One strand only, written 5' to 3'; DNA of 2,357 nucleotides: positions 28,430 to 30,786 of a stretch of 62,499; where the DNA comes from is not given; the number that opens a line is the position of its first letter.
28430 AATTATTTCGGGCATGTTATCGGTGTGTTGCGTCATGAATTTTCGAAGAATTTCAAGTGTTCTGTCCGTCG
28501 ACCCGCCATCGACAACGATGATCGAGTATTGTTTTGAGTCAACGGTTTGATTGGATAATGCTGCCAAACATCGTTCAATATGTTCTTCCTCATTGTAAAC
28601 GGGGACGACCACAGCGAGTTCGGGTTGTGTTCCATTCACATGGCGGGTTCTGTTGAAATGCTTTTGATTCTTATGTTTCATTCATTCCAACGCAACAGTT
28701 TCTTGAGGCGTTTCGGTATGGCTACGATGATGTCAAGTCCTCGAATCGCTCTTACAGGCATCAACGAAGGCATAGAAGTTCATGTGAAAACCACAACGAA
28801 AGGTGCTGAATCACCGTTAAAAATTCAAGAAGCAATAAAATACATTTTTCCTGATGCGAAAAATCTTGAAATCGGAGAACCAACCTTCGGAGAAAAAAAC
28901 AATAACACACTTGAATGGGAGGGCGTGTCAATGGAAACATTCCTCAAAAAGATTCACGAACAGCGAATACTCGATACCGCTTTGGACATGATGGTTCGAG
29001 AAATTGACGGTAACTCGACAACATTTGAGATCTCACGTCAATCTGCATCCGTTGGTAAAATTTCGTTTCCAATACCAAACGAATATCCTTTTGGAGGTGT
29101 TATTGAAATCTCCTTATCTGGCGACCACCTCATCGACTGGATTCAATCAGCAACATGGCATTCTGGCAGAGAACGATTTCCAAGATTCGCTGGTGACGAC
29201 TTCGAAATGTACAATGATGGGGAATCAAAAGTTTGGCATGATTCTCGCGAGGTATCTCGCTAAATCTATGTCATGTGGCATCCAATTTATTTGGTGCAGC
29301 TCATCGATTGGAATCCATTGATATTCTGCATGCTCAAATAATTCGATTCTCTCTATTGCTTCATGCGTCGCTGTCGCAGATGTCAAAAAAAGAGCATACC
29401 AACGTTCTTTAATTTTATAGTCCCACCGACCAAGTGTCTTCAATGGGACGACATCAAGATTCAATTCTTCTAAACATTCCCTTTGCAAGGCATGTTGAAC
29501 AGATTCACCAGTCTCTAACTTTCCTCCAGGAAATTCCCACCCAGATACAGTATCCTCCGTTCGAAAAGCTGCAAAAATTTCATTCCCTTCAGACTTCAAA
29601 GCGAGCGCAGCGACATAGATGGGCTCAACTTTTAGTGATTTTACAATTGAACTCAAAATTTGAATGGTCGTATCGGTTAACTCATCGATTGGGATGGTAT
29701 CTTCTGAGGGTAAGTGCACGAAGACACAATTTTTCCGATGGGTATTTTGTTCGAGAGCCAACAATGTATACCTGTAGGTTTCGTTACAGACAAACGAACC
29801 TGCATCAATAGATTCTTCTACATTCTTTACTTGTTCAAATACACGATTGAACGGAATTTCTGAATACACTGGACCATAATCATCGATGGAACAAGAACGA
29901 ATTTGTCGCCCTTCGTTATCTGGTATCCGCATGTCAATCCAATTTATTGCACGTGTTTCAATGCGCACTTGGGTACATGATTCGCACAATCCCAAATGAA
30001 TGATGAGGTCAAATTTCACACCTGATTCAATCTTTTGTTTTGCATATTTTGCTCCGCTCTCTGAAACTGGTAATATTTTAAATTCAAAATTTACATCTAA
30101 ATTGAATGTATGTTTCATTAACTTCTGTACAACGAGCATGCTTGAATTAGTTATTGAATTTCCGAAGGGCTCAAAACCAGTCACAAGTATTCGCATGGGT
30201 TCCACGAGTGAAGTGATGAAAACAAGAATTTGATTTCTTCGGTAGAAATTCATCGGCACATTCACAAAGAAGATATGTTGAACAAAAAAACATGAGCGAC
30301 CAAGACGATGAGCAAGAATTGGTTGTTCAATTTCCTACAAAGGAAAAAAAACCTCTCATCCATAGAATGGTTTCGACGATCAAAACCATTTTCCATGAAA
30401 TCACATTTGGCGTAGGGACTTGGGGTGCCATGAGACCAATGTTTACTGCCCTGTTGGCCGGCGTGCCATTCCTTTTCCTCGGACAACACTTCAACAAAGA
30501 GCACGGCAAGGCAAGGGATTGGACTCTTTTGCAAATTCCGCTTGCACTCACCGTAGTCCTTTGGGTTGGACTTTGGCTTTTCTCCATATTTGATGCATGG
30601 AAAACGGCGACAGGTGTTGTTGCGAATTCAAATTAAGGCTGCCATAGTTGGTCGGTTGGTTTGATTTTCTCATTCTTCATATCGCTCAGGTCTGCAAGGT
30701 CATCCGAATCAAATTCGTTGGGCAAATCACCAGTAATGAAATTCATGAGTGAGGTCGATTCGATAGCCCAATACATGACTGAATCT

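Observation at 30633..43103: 12.5-kb same-strand cluster: unanchored Ca-binding giant, anchored giant, small helical protein, metalloprotease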

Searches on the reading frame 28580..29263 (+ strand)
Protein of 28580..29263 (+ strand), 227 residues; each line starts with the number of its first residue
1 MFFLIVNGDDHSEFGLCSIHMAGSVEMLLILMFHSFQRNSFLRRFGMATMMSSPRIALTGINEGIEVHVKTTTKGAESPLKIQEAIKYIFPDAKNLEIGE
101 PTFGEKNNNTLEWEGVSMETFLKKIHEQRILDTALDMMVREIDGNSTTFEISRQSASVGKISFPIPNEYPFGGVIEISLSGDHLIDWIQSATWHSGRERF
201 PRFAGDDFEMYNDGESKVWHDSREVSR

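Call 102: search_protein_families(library=pfam, proteins=[window:28580-29263:+], max_evalue=0.01)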
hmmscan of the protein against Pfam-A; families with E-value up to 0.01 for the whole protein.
window:28580-29263:+ (227 aa): 1 family
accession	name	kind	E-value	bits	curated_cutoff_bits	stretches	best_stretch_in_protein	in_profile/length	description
PF01877.22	RNA_binding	-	0.00018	22.3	26.9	1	67-165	2-109/120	RNA binding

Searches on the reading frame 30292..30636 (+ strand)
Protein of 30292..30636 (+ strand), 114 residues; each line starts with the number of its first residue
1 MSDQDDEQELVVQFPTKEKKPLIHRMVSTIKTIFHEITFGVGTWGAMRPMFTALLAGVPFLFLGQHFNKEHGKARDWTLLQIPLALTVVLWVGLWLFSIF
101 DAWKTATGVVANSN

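Call 101: search_protein_families(library=padloc, proteins=[window:30292-30636:+], max_evalue=0.01)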
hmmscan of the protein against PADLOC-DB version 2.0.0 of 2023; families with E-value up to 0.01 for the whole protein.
window:30292-30636:+ (114 aa): 0 families

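Call 102: search_protein_families(library=pfam, proteins=[window:30292-30636:+], max_evalue=0.01)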
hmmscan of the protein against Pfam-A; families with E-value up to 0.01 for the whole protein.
window:30292-30636:+ (114 aa): 0 families
